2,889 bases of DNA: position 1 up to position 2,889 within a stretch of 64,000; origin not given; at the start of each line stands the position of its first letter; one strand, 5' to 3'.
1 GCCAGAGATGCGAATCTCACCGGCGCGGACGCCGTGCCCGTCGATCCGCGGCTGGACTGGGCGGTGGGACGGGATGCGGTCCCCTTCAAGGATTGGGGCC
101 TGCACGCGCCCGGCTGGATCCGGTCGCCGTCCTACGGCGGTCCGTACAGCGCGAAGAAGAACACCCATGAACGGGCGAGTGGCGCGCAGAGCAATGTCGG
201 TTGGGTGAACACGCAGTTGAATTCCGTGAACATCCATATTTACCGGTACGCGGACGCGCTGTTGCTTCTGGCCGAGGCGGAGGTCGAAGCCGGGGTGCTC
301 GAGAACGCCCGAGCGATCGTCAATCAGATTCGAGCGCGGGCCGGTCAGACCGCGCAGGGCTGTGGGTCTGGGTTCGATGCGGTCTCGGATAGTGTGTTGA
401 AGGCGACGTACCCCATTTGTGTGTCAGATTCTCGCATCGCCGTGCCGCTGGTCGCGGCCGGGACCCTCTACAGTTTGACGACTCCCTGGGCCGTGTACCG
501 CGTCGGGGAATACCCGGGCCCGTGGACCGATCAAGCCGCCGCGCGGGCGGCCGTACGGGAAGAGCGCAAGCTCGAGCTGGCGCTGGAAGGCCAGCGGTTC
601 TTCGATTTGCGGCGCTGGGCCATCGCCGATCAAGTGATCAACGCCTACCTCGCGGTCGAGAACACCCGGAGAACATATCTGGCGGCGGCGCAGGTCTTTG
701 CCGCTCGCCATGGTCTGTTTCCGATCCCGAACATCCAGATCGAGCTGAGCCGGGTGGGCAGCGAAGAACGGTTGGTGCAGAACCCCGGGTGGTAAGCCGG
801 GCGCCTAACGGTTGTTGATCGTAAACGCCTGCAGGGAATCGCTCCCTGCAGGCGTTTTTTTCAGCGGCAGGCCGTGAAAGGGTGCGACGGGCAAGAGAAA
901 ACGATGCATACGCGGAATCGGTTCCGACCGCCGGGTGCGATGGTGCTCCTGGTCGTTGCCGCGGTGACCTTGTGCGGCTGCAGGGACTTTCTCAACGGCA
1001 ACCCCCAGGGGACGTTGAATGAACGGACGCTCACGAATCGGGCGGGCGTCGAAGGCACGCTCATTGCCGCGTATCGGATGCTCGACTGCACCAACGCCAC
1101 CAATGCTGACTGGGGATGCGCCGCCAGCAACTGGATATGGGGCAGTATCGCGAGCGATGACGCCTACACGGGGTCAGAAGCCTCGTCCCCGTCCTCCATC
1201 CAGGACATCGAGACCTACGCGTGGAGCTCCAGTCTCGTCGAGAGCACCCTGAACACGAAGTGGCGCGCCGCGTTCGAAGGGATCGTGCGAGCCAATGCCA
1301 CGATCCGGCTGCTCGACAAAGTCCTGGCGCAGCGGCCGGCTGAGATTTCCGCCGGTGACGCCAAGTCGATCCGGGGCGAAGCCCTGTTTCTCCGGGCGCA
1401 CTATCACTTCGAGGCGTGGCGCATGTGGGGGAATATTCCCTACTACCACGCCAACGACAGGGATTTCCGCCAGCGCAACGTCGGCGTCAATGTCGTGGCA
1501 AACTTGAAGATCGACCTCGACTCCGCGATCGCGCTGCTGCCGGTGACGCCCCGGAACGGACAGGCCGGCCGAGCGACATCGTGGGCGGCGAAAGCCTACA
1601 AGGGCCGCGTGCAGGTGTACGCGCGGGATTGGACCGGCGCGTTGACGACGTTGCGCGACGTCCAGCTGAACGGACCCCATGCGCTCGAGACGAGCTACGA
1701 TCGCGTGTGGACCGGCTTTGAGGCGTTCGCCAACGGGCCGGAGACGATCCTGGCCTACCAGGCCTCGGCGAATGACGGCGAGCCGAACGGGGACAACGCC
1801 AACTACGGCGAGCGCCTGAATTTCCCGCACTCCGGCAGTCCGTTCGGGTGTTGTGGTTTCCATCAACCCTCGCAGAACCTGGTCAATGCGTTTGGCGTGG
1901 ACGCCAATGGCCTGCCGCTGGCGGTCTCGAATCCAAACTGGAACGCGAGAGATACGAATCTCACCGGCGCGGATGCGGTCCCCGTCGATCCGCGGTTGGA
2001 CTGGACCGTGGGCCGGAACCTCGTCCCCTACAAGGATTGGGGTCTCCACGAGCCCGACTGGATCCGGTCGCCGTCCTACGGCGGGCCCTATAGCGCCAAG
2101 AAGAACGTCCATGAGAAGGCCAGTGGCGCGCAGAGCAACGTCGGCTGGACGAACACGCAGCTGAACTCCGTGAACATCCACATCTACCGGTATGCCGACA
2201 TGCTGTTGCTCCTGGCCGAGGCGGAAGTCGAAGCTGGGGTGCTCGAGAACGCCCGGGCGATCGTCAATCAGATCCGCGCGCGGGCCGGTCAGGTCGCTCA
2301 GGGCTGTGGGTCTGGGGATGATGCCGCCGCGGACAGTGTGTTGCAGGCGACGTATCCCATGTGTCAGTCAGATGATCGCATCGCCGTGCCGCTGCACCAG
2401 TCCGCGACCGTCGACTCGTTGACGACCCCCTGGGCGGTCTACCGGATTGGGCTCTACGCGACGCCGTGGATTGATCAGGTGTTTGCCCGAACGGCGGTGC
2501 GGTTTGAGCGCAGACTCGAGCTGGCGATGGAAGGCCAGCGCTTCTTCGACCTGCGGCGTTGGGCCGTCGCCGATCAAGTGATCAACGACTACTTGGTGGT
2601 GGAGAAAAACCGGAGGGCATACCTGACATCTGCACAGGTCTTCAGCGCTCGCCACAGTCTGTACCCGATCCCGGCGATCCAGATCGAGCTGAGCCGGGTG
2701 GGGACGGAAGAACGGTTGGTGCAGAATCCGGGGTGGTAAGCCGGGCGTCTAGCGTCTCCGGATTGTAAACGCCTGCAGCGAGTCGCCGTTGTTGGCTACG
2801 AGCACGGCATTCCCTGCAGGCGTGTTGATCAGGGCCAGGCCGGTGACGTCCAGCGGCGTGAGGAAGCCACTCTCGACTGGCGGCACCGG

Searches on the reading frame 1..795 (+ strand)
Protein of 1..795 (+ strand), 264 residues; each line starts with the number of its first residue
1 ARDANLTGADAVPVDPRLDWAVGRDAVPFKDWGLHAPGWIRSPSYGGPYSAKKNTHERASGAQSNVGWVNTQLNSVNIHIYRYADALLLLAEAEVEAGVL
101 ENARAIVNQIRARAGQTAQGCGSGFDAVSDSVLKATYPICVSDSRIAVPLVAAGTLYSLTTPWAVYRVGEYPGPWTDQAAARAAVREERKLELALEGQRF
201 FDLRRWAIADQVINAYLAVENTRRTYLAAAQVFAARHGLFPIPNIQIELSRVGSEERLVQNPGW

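Call 77: search_protein_families(library=pfam, proteins=[window:1-795:+], max_evalue=0.00001)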
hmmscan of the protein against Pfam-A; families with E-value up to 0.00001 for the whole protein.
window:1-795:+ (264 aa): 1 family
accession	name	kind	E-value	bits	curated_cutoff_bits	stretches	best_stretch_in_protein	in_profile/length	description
PF07980.17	SusD_RagB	-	8.4e-34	118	23.1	1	15-264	80-297/297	SusD family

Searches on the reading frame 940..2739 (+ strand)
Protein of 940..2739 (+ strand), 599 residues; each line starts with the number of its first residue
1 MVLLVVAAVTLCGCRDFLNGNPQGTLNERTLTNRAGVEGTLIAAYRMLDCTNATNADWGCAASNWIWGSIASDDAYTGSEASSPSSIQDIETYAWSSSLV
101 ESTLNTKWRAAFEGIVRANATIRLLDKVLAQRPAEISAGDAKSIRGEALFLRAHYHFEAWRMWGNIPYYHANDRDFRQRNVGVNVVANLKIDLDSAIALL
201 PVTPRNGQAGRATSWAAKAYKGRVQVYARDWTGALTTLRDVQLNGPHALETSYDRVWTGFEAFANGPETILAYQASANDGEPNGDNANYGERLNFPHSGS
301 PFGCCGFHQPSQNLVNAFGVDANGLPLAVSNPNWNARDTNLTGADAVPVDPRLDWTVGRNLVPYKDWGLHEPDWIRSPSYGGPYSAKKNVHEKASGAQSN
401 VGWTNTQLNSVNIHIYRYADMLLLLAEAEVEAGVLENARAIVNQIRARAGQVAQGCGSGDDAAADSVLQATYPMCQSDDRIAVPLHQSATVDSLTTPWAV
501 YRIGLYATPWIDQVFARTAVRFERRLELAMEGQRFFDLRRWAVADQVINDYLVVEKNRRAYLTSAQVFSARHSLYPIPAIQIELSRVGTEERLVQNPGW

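Call 77: search_protein_families(library=pfam, proteins=[window:940-2739:+], max_evalue=0.00001)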
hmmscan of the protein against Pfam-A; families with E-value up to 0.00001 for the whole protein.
window:940-2739:+ (599 aa): 2 families
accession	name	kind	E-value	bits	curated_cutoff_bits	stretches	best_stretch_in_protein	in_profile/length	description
PF07980.17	SusD_RagB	-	1.1e-38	134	23.1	1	267-599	1-297/297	SusD family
PF14322.12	SusD-like_3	-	2.7e-17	64.1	27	1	82-224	58-189/191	Starch-binding associating with outer membrane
